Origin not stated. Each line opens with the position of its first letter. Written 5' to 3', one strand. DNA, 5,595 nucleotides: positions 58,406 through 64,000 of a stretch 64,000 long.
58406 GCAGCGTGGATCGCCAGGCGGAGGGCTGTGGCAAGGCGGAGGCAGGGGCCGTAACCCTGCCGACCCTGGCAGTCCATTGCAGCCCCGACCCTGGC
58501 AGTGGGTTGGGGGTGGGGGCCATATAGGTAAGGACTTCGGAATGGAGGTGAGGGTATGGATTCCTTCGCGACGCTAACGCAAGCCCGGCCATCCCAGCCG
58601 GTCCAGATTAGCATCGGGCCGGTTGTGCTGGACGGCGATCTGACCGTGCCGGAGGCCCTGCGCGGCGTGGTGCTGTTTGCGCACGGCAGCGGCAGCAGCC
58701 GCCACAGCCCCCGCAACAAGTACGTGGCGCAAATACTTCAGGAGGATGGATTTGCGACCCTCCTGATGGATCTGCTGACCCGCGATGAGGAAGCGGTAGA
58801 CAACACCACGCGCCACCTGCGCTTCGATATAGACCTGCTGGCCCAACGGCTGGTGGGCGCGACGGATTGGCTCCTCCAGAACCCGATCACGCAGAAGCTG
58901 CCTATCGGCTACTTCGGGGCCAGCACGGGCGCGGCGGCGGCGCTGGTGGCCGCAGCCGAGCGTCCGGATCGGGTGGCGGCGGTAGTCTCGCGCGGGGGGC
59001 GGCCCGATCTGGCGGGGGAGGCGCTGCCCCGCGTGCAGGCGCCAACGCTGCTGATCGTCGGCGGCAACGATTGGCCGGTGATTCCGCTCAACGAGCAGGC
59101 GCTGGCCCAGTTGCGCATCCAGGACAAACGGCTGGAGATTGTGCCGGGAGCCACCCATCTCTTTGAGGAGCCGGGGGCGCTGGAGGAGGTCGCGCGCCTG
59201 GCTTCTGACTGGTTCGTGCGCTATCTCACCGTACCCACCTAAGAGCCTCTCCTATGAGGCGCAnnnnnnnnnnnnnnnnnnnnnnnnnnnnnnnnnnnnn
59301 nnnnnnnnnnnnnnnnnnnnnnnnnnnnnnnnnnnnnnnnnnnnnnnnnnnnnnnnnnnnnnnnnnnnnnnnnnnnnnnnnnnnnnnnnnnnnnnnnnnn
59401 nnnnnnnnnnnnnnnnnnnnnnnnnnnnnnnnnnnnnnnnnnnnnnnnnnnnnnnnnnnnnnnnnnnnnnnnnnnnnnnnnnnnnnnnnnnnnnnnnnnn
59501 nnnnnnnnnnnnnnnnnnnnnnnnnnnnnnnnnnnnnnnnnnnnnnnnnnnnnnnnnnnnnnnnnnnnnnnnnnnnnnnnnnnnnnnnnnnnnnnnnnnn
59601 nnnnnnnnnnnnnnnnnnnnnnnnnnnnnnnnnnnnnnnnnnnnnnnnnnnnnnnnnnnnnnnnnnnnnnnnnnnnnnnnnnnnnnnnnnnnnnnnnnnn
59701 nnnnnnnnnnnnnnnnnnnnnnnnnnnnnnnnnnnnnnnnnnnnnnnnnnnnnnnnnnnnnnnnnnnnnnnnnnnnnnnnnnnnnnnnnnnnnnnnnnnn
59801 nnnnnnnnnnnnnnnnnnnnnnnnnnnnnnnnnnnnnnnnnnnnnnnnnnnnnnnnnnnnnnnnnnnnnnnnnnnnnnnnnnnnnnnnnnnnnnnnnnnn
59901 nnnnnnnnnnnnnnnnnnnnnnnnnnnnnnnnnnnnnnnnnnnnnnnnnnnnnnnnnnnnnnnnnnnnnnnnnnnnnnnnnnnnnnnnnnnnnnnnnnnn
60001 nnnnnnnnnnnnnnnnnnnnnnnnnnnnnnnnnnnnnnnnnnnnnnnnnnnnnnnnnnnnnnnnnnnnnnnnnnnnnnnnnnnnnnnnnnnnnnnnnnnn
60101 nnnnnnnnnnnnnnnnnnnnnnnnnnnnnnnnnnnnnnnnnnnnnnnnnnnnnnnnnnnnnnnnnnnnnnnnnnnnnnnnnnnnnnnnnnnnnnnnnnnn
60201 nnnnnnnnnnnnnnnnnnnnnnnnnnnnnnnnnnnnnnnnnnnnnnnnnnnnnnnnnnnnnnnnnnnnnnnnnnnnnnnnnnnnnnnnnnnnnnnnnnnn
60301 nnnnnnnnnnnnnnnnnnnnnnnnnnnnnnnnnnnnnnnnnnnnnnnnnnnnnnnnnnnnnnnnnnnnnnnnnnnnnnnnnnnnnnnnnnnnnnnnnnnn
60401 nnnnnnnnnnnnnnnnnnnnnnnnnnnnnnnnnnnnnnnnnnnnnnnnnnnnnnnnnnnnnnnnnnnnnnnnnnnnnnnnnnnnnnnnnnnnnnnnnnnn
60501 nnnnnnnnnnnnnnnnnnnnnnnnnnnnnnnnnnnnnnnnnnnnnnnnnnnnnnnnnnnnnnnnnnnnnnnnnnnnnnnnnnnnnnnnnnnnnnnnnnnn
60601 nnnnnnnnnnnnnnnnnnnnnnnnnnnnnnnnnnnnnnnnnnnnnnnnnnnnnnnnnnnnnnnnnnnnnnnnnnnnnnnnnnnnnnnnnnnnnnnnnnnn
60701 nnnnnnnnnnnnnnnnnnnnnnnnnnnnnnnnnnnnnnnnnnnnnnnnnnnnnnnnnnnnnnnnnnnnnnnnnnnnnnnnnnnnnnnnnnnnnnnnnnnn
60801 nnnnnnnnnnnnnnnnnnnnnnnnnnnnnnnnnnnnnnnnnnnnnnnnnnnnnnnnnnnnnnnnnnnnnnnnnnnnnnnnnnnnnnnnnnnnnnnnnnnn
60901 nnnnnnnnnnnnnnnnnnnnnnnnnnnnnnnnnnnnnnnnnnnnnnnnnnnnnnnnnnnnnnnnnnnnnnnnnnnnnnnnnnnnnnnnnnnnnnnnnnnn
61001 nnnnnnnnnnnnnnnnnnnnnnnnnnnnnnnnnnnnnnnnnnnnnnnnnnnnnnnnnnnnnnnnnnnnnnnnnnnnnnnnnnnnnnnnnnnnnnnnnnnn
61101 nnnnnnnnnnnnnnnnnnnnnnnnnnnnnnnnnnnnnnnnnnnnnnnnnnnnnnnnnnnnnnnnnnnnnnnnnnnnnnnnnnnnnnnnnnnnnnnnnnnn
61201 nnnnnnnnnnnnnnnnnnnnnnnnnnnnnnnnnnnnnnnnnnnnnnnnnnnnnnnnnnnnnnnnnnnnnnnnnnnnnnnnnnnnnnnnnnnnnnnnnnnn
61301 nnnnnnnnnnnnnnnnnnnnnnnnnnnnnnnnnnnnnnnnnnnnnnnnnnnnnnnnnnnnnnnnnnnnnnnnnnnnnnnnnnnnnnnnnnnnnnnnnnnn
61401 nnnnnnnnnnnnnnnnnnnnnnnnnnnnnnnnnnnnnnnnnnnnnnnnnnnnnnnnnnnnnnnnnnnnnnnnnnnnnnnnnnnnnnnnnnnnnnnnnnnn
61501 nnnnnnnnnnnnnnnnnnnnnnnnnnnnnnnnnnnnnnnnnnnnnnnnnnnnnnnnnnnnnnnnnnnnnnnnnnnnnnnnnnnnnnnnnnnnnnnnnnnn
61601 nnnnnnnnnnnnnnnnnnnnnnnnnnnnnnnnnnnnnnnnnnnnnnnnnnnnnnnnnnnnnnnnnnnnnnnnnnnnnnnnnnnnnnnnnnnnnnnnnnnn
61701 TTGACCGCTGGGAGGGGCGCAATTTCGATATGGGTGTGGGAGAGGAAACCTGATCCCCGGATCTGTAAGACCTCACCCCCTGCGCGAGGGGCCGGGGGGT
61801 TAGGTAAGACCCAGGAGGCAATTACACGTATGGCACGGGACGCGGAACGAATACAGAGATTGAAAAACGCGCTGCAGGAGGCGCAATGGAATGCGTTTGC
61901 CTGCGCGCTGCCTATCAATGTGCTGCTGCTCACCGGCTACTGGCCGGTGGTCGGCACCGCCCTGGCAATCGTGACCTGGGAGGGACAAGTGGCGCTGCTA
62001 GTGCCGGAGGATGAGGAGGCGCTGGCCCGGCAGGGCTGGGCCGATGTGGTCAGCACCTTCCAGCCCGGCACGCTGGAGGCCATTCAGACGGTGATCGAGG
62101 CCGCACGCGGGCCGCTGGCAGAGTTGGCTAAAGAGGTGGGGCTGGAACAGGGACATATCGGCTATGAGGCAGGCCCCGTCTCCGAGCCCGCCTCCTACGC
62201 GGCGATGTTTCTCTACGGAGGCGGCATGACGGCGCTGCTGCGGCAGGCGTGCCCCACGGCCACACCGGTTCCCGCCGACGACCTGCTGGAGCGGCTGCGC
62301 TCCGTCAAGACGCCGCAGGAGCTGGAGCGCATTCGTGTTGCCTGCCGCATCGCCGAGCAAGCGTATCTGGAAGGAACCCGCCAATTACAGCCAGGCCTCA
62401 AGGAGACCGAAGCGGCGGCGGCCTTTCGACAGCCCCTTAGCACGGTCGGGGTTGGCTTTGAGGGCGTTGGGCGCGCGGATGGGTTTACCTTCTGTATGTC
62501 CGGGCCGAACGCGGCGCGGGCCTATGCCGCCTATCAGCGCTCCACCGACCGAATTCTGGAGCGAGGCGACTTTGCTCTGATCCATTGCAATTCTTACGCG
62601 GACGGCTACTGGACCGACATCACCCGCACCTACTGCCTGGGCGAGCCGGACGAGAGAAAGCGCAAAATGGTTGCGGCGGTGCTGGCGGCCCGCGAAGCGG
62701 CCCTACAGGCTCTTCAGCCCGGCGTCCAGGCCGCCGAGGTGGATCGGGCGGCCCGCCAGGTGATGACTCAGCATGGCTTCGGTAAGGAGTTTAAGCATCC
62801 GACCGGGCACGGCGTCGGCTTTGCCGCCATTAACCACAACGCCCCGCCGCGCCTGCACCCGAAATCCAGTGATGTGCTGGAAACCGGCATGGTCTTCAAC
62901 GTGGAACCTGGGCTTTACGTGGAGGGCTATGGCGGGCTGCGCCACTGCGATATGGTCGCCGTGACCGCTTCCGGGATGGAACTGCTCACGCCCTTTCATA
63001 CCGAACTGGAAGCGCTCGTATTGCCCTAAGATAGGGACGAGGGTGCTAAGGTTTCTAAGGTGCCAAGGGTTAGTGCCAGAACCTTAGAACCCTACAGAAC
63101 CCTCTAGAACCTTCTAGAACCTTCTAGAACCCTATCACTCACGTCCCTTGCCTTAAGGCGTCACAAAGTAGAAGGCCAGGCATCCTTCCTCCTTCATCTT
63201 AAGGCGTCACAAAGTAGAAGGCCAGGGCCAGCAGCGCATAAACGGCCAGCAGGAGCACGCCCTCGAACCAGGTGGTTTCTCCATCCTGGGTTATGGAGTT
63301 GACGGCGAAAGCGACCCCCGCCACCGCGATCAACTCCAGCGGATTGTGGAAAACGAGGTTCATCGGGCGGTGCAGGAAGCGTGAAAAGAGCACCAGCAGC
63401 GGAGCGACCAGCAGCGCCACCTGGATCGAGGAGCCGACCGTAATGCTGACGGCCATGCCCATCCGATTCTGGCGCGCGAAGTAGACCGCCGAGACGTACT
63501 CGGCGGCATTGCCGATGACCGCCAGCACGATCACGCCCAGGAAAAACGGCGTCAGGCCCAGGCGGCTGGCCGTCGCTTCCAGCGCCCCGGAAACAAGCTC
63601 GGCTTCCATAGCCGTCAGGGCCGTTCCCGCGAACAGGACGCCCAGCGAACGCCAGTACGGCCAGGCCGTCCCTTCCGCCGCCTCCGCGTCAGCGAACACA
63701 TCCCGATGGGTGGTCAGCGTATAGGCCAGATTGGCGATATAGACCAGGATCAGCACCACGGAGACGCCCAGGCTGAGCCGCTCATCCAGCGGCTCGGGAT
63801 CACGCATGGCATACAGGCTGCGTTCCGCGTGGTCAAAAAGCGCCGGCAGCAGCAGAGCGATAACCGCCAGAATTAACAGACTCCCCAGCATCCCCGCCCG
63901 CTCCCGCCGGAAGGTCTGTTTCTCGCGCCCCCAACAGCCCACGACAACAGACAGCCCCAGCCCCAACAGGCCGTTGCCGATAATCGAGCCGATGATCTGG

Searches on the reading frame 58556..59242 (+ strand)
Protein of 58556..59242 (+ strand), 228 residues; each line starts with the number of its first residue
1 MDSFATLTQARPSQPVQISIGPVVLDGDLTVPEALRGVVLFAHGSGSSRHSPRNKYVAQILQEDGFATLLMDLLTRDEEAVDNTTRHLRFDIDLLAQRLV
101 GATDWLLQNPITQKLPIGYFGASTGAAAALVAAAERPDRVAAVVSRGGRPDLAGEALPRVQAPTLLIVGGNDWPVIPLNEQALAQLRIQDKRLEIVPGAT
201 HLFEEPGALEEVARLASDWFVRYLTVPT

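Call 62: search_protein_families(library=pfam, proteins=[window:58556-59242:+], max_evalue=0.001)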
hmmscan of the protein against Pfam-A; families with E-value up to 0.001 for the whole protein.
window:58556-59242:+ (228 aa): 7 families
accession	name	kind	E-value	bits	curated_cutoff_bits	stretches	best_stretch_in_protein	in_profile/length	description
PF12146.15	Hydrolase_4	-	3.1e-11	43.5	27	1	35-144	3-105/239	Serine aminopeptidase, S33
PF00561.26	Abhydrolase_1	-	5.9e-10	39.7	25.8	1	38-148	2-102/245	alpha/beta hydrolase fold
PF01738.24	DLH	-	3.7e-09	36.9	21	1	35-209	13-194/217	Dienelactone hydrolase family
PF00326.27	Peptidase_S9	-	6.7e-07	29.4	22.6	0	100-149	49-98/213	Prolyl oligopeptidase family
PF12697.13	Abhydrolase_6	-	3.1e-05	25.2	26.3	1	36-211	66-213/217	Alpha/beta hydrolase family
PF20408.4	Abhydrolase_11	-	0.00016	21.9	27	1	37-204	3-168/193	Alpha/beta hydrolase domain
PF08840.17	BAAT_C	-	0.00051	20.6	20.9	0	102-147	9-53/210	BAAT / Acyl-CoA thioester hydrolase C terminal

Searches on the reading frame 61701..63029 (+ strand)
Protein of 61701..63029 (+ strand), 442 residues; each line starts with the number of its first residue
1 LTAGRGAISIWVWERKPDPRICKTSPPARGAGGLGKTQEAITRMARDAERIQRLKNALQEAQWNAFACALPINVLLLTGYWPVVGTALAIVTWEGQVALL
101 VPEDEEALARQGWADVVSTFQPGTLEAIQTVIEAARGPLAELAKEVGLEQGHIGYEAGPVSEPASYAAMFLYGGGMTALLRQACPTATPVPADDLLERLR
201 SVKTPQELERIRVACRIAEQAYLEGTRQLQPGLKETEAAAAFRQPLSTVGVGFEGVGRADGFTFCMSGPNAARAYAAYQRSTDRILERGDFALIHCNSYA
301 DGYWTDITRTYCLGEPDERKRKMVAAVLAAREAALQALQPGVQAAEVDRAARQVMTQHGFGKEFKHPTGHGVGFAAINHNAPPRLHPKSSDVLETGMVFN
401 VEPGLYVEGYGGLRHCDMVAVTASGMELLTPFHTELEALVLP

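Call 62: search_protein_families(library=pfam, proteins=[window:61701-63029:+], max_evalue=0.001)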
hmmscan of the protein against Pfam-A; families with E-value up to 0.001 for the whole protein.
window:61701-63029:+ (442 aa): 2 families
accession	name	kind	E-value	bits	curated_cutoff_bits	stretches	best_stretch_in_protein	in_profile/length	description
PF00557.29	Peptidase_M24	-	1.9e-50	172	23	1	209-423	1-208/208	Metallopeptidase family M24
PF01321.24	Creatinase_N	-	6.8e-09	36.8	22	1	50-156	1-101/128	Creatinase/Prolidase N-terminal domain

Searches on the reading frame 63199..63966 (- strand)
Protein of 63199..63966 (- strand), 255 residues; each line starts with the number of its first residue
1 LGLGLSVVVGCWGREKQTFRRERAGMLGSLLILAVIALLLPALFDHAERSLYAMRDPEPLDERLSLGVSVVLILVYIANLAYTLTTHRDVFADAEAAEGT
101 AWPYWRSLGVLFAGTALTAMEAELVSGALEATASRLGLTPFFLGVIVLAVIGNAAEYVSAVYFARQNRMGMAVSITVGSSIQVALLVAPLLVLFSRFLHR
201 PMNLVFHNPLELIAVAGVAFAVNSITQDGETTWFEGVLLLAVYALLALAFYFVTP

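Call 62: search_protein_families(library=pfam, proteins=[window:63199-63966:-], max_evalue=0.001)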
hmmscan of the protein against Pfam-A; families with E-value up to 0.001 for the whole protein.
window:63199-63966:- (255 aa): 1 family
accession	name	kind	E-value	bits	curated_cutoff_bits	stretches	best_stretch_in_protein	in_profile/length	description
PF01699.29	Na_Ca_ex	-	1.3e-29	103.6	24.9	2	107-251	2-150/151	Sodium/calcium exchanger protein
